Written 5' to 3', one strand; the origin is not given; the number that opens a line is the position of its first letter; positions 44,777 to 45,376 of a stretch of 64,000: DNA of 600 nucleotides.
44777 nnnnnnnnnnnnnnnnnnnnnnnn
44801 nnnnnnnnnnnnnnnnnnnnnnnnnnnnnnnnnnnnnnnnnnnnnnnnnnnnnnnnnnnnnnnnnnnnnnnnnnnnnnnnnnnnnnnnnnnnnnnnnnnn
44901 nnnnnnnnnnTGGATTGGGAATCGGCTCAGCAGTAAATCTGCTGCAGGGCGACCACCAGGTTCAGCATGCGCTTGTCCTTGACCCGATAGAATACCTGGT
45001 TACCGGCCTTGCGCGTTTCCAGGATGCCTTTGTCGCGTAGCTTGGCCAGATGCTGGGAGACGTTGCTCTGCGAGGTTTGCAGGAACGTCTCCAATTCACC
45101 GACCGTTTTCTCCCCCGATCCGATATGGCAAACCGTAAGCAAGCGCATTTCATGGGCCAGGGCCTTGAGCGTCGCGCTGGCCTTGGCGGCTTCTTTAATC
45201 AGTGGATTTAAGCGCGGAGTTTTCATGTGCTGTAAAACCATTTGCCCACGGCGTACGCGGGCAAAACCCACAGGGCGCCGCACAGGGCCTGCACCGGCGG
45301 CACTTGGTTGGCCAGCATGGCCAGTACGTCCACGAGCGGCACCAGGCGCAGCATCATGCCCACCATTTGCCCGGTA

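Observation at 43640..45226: Perfect 16-bp palindrome on the sqr promoter and a convergent two-Cys ArsR-family regulator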

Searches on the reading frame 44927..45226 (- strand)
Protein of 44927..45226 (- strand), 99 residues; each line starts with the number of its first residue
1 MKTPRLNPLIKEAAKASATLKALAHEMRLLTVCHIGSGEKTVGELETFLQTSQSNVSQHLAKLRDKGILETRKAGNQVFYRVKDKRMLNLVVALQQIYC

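Call 4: search_protein_families(library=pfam, proteins=[window:44927-45226:-])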
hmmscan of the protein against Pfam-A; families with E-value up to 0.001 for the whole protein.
window:44927-45226:- (99 aa): 5 families
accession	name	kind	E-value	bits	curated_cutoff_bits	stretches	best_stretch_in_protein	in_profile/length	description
PF01022.26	HTH_5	-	3.4e-09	36.9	22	1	37-70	13-46/47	Bacterial regulatory protein, arsR family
PF12802.13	MarR_2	-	4.3e-07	30.5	27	1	26-74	7-55/61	MarR family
PF12840.13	HTH_20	-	5.1e-07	30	27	1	27-72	7-51/51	Helix-turn-helix domain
PF13463.12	HTH_27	-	0.0003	21.4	22.2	1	32-82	9-64/68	Winged helix DNA-binding domain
PF01047.28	MarR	-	0.00088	19.6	24.6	0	37-70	15-48/59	MarR family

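Call 5: search_solved_structures(query=window:44927-45226:-, show_alignments=5)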
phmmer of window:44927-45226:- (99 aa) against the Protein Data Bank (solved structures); distinct sequences matched with E-value up to 0.001: 25.
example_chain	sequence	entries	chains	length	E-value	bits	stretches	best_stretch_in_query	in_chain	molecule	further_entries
13ct_A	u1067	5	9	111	6.5e-20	74.2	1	12-99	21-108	Transcriptional regulator, ArsR family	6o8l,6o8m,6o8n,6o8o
6o8k_A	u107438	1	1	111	6.6e-20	74.1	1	12-99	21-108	Transcriptional regulator, ArsR family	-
3pqj_A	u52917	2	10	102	1.4e-16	63.5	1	11-99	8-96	Biofilm growth-associated repressor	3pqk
4k2e_A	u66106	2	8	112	1.4e-16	63.5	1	6-99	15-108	Transcriptional activator HlyU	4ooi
5znx_A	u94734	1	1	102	3.2e-16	62.4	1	7-99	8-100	Transcriptional activator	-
3jth_A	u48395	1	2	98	3.6e-16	62.2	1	8-99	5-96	Transcription activator HlyU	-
3cuo_A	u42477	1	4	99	6.2e-15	58.3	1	9-99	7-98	Uncharacterized HTH-type transcriptional regulator ygaV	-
4omy_A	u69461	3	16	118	1.2e-09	41.4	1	11-98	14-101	NolR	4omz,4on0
8qkf_A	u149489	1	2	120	4.2e-09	39.7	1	16-92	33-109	ArsR family transcriptional regulator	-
2zkz_A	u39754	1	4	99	1.7e-06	31.4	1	18-95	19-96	Transcriptional repressor pagR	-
2lkp_A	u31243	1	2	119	2.9e-06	30.6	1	11-90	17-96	HTH-type transcriptional regulator NmtR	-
1r22_A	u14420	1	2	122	7.1e-06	29.4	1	8-90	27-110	Transcriptional repressor smtB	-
1r1t_A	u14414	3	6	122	1.4e-05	28.4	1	8-90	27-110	Transcriptional repressor smtB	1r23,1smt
3f6v_A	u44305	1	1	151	1.6e-05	28.2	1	21-89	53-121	Possible transcriptional regulator, ArsR family protein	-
6jmi_A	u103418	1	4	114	3.4e-05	27.2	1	19-93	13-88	Uncharacterized HTH-type transcriptional regulator Rv0081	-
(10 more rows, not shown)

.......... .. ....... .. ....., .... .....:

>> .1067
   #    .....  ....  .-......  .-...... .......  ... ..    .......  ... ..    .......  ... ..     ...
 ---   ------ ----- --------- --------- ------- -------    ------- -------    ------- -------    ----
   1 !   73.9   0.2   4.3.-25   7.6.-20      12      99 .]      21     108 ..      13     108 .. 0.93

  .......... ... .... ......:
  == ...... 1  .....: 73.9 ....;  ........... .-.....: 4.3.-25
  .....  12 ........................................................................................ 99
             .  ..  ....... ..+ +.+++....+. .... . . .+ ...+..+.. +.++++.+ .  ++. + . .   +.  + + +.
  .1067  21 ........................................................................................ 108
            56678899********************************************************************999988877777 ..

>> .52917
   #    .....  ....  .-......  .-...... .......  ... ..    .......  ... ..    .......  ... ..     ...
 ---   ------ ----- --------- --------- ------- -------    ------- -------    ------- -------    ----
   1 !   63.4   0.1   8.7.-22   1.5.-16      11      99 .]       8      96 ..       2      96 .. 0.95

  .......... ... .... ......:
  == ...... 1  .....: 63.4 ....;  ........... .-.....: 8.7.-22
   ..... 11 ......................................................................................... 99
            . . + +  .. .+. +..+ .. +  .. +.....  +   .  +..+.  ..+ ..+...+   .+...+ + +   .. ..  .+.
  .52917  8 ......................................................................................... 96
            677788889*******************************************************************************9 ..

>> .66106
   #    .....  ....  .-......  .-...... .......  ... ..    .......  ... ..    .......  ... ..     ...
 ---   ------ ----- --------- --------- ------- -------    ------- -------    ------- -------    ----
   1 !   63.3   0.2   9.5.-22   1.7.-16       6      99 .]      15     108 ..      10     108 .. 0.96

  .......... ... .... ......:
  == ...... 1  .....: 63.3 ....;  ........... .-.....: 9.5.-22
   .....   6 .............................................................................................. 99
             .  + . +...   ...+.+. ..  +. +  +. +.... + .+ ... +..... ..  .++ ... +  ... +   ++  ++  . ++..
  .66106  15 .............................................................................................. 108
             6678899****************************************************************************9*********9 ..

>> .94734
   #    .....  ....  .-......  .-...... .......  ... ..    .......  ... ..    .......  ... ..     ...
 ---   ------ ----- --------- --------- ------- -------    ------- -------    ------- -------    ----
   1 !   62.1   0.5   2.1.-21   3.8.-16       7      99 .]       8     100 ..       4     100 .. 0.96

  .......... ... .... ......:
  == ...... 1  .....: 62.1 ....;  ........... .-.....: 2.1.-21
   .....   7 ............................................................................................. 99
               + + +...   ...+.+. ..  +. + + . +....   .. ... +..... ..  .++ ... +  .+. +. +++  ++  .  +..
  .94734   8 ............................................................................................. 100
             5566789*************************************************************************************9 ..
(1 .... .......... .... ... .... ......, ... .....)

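Call 10: find_homologous_proteins(query=window:44927-45226:-, max_evalue=1e-10)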
Query window:44927-45226:- (99 aa): 163 proteins with E <= 1e-10 among 255 candidates; the best 120 are listed.
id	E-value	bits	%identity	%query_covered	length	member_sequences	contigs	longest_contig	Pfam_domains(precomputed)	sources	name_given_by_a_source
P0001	1.6e-56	205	100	100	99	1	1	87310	PF12840.14,PF01022.27,PF12802.14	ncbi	-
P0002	2.7e-41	157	75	100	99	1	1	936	PF12840.14,PF01022.27,PF12802.14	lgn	-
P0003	2.3e-40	154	74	100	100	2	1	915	PF12840.14,PF01022.27,PF12802.14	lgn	-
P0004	6.2e-39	149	76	100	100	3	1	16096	PF12840.14,PF01022.27,PF12802.14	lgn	-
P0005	8.9e-36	139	72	100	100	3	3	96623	PF12840.14,PF01022.27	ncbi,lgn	-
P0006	3.3e-34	134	68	100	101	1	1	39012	PF12840.14,PF01022.27,PF12802.14,PF13545.13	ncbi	-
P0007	3.8e-34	134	66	100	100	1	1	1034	PF12840.14,PF01022.27,PF12802.14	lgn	-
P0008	7.4e-34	133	69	100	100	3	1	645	PF12840.14,PF01022.27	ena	-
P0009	1.7e-33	132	68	100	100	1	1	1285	PF12840.14,PF01022.27,PF12802.14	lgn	-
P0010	2.3e-33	132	67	100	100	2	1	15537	PF12840.14,PF01022.27,PF12802.14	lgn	-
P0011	2.6e-33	131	66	100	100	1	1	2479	PF12840.14,PF01022.27,PF12802.14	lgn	-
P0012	9.8e-33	130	69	100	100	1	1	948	PF12840.14,PF01022.27,PF12802.14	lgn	-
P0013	1.2e-32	129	68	100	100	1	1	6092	PF12840.14,PF01022.27,PF12802.14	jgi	jgi:ArsR family transcriptional regulator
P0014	1.3e-32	129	66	95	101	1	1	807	PF01047.29,PF12840.14,PF01022.27,PF12802.14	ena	-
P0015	3.9e-31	124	64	100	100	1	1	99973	PF12840.14,PF01022.27,PF12802.14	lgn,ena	-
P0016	6.5e-31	124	69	92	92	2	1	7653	PF12840.14,PF01022.27,PF12802.14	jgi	jgi:ArsR family transcriptional regulator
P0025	1.0e-29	120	62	100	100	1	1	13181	PF12840.14,PF01022.27,PF12802.14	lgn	-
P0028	1.3e-28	116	59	100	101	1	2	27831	PF01022.27,PF12802.14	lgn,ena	-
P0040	8.3e-27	111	60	100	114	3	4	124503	PF12840.14,PF01022.27,PF12802.14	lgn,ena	-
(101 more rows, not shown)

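Call 13: find_encoding_contigs(protein=P0005, flank=6000, max_places=3)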
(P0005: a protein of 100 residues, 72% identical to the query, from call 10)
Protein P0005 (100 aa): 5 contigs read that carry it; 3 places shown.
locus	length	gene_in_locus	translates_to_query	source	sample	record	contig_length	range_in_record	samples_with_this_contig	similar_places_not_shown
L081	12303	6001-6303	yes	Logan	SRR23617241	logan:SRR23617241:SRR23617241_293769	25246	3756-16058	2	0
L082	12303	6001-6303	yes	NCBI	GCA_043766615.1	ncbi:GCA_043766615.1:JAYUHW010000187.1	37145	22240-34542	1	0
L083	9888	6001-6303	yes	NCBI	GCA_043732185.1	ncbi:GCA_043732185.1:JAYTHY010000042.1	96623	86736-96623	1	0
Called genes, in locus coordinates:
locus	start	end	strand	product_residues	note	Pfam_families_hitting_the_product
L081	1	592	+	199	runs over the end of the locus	PF00702:Hydrolase, PF12710:HAD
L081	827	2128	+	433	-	-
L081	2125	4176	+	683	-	PF01764:Lipase_3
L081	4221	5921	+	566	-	PF00561:Abhydrolase_1 (faint), PF12146:Hydrolase_4 (faint)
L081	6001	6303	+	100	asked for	PF01022:HTH_5, PF12840:HTH_20 (faint)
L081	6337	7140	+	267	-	PF01925:TauE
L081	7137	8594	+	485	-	PF00753:Lactamase_B, PF00581:Rhodanese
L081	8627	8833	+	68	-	PF11127:YgaP-like_TM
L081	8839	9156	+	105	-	PF00581:Rhodanese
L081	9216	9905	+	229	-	PF08279:HTH_11, PF13280:WYL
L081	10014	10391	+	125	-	PF00903:Glyoxalase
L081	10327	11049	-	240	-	PF02230:Abhydrolase_2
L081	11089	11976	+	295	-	PF03446:NAD_binding_2, PF03807:F420_oxidored (weak), PF14833:NAD_binding_11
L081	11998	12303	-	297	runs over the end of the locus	PF01435:Peptidase_M48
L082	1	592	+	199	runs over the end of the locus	PF00702:Hydrolase, PF12710:HAD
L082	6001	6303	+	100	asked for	PF01022:HTH_5, PF12840:HTH_20 (faint)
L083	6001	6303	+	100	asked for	PF01022:HTH_5, PF12840:HTH_20 (faint)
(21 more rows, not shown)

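Call 14: find_encoding_contigs(protein=P0004, flank=6000, max_places=3)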
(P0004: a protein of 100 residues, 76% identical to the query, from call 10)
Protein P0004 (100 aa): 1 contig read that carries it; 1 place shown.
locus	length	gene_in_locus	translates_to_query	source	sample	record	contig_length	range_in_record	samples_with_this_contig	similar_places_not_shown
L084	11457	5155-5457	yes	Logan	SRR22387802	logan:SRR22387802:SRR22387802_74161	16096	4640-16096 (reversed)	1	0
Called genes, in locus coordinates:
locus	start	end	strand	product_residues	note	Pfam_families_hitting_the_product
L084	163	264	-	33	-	-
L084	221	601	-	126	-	-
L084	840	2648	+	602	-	PF00488:MutS_V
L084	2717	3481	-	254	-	PF04294:VanW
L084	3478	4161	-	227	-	PF13489:Methyltransf_23, PF13847:Methyltransf_31 (weak), PF08241:Methyltransf_11, PF08242:Methyltransf_12, PF13649:Methyltransf_25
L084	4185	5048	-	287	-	-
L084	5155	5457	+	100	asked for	PF12802:MarR_2, PF12840:HTH_20, PF01022:HTH_5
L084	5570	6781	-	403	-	PF01266:DAO (faint), PF07992:Pyr_redox_2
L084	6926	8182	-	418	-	PF04339:FemAB_like (faint), PF13480:Acetyltransf_6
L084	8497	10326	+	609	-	PF08757:CotH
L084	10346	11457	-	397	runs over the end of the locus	PF04616:Glyco_hydro_43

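Call 15: find_encoding_contigs(protein=P0006, flank=6000, max_places=3)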
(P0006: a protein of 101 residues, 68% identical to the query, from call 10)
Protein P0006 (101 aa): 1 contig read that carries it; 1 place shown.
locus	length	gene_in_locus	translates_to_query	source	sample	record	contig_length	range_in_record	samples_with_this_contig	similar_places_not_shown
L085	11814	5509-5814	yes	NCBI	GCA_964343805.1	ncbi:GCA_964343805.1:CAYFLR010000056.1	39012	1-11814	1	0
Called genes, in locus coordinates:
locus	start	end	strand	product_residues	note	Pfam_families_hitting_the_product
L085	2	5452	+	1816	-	?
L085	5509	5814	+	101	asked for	PF12840:HTH_20 (weak), PF01022:HTH_5, PF12802:MarR_2 (weak), PF13545:HTH_Crp_2 (weak)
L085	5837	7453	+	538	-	PF01266:DAO (faint), PF03486:HI0933_like (faint), PF07992:Pyr_redox_2, PF13450:NAD_binding_8 (faint), PF13738:Pyr_redox_3, PF00070:Pyr_redox, PF02852:Pyr_redox_dim, PF00581:Rhodanese, +1 more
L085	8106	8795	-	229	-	-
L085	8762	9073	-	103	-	-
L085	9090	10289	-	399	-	-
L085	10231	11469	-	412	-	PF16491:Peptidase_M48_N, PF05569:Peptidase_M56 (faint), PF01435:Peptidase_M48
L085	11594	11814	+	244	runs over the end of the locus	-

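Call 27: find_related_loci(query=window:44927-45226:-, collection=metagenome_contigs, flank=5000)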
Query window:44927-45226:- (99 aa) in metagenome_contigs; peptide patterns used: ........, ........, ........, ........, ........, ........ (x = any residue, [..] = any of these).
600 stretches matched a pattern (row limit reached: there are more); 391 encode a relative of the query (tblastn E <= 1e-3); the best 80 are kept; 80 distinct loci.
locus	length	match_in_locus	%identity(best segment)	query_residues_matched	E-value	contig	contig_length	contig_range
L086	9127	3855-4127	53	9-99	2e-30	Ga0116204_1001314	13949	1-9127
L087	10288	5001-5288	47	7-99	1e-25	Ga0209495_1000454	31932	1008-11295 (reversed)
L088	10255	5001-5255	48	15-99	2e-25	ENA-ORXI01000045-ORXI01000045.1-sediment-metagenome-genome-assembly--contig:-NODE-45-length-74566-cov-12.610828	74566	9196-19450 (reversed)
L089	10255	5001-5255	48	15-99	2e-25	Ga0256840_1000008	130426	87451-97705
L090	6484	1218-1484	46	11-99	2e-25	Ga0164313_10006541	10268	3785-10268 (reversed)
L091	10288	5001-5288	47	7-99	1e-24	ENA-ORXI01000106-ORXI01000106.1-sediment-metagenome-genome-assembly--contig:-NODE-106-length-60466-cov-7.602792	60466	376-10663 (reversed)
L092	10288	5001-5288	47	7-99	1e-24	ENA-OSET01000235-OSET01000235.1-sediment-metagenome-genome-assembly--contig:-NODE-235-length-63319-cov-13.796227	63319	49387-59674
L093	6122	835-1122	47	7-99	1e-24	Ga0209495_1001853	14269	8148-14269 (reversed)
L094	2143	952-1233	43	6-99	2e-24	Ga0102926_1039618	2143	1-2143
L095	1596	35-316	43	6-99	1e-24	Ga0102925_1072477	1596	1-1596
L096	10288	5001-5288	46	7-99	2e-24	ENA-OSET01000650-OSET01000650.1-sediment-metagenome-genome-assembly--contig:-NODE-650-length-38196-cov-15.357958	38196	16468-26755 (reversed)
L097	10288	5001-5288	46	7-99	2e-24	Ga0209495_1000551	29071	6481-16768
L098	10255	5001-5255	47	15-99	2e-24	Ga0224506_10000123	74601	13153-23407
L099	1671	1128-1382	48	15-99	4e-24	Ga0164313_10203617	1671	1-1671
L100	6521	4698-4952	46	15-99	6e-24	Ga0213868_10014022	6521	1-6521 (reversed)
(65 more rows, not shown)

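Call 28: find_encoding_contigs(protein=P0010, flank=5000, max_places=2)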
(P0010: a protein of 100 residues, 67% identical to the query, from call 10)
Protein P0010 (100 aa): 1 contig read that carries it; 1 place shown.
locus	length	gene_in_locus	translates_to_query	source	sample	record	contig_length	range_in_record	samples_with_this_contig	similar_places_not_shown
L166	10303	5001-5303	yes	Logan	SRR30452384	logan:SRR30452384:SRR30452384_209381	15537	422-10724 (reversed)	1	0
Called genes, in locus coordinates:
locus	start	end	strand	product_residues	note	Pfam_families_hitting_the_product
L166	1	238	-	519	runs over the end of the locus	PF00404:Dockerin_1 (faint), PF01839:FG-GAP (faint), PF12256:TcdB_toxin_midN (faint), PF13517:FG-GAP_3, PF13860:FlgD_ig (weak)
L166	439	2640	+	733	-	-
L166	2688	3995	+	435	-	PF02550:AcetylCoA_hydro, PF13336:AcetylCoA_hyd_C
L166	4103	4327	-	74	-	PF00248:Aldo_ket_red (weak)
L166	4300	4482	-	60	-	-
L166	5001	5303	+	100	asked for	PF12802:MarR_2, PF01022:HTH_5, PF12840:HTH_20 (weak)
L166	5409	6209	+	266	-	PF01925:TauE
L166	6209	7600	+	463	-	PF00753:Lactamase_B, PF00581:Rhodanese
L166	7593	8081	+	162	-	PF04143:Sulf_transp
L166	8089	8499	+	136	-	PF20398:DUF6691, PF04143:Sulf_transp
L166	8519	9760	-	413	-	PF00083:Sugar_tr (weak), PF07690:MFS_1, PF12832:MFS_1_like (faint), PF07690:MFS_1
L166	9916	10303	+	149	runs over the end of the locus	PF26390:MamS_MamX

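Call 29: find_encoding_contigs(protein=P0015, flank=5000, max_places=2)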
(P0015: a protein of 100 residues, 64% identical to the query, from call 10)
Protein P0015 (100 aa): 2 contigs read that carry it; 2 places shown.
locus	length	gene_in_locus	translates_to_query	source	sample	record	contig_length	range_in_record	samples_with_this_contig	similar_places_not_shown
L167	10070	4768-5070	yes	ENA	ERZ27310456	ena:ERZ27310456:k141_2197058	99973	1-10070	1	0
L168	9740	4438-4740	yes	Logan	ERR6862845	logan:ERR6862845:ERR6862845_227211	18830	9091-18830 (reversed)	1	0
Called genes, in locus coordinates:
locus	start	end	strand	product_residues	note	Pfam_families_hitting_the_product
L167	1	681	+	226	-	?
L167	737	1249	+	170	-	-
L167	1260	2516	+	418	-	PF07732:Cu-oxidase_3 (weak), PF07731:Cu-oxidase_2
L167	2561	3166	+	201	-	PF11827:DUF3347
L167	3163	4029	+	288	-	PF13489:Methyltransf_23, PF13649:Methyltransf_25, PF13847:Methyltransf_31, PF08241:Methyltransf_11, PF08242:Methyltransf_12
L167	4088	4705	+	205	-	PF13847:Methyltransf_31 (weak), PF08241:Methyltransf_11, PF08242:Methyltransf_12, PF13649:Methyltransf_25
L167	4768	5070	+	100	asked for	PF12802:MarR_2 (weak), PF01022:HTH_5, PF12840:HTH_20 (weak)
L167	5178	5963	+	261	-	PF01925:TauE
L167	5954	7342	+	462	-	PF00753:Lactamase_B, PF00581:Rhodanese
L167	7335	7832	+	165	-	PF04143:Sulf_transp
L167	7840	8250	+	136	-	PF20398:DUF6691, PF04143:Sulf_transp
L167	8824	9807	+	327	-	PF00140:Sigma70_r1_2 (weak), PF04542:Sigma70_r2, PF04539:Sigma70_r3, PF04545:Sigma70_r4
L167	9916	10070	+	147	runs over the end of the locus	PF00334:NDK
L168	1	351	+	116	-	?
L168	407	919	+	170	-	-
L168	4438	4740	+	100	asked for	PF12802:MarR_2 (weak), PF01022:HTH_5, PF12840:HTH_20 (weak)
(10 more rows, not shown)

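Call 30: find_encoding_contigs(protein=P0013, flank=5000, max_places=2)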
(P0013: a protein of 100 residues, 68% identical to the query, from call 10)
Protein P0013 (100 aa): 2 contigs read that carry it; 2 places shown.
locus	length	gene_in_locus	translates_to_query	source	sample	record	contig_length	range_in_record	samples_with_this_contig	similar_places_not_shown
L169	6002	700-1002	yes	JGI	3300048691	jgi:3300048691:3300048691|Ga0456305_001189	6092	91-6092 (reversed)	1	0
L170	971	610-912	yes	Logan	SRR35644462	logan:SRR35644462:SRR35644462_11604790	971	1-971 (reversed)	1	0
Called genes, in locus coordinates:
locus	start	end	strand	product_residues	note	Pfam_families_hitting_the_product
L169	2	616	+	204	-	?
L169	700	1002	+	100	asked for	PF12802:MarR_2 (weak), PF01022:HTH_5, PF12840:HTH_20 (weak)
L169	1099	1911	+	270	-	PF01925:TauE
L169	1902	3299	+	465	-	PF00753:Lactamase_B, PF00581:Rhodanese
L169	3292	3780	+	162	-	PF04143:Sulf_transp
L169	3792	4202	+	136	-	PF20398:DUF6691, PF04143:Sulf_transp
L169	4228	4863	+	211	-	PF08241:Methyltransf_11, PF08242:Methyltransf_12, PF13649:Methyltransf_25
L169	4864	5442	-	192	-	PF00440:TetR_N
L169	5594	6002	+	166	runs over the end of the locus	?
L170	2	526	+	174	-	?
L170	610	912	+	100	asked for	PF12802:MarR_2 (weak), PF01022:HTH_5, PF12840:HTH_20 (weak)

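Call 31: find_encoding_contigs(protein=P0016, flank=5000, max_places=2)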
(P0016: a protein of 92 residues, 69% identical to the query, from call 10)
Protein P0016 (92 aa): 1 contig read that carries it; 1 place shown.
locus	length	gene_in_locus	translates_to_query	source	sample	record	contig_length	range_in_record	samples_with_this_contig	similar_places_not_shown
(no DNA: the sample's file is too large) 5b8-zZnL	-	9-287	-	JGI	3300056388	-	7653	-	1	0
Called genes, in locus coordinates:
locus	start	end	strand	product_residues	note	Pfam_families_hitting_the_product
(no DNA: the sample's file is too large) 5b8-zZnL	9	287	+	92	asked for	PF12802:MarR_2, PF12840:HTH_20, PF01022:HTH_5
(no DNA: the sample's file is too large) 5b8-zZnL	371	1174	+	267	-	PF01925:TauE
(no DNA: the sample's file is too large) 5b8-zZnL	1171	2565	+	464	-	PF00753:Lactamase_B, PF00581:Rhodanese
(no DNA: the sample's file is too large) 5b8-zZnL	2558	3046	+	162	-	PF04143:Sulf_transp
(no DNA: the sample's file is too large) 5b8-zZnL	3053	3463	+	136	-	PF20398:DUF6691, PF04143:Sulf_transp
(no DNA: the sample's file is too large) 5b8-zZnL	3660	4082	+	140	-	PF26390:MamS_MamX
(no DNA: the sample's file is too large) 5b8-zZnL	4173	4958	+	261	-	PF06884:DUF1264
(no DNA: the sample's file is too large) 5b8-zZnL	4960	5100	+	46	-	-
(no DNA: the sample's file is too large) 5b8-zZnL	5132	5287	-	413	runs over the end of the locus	PF00083:Sugar_tr (faint), PF07690:MFS_1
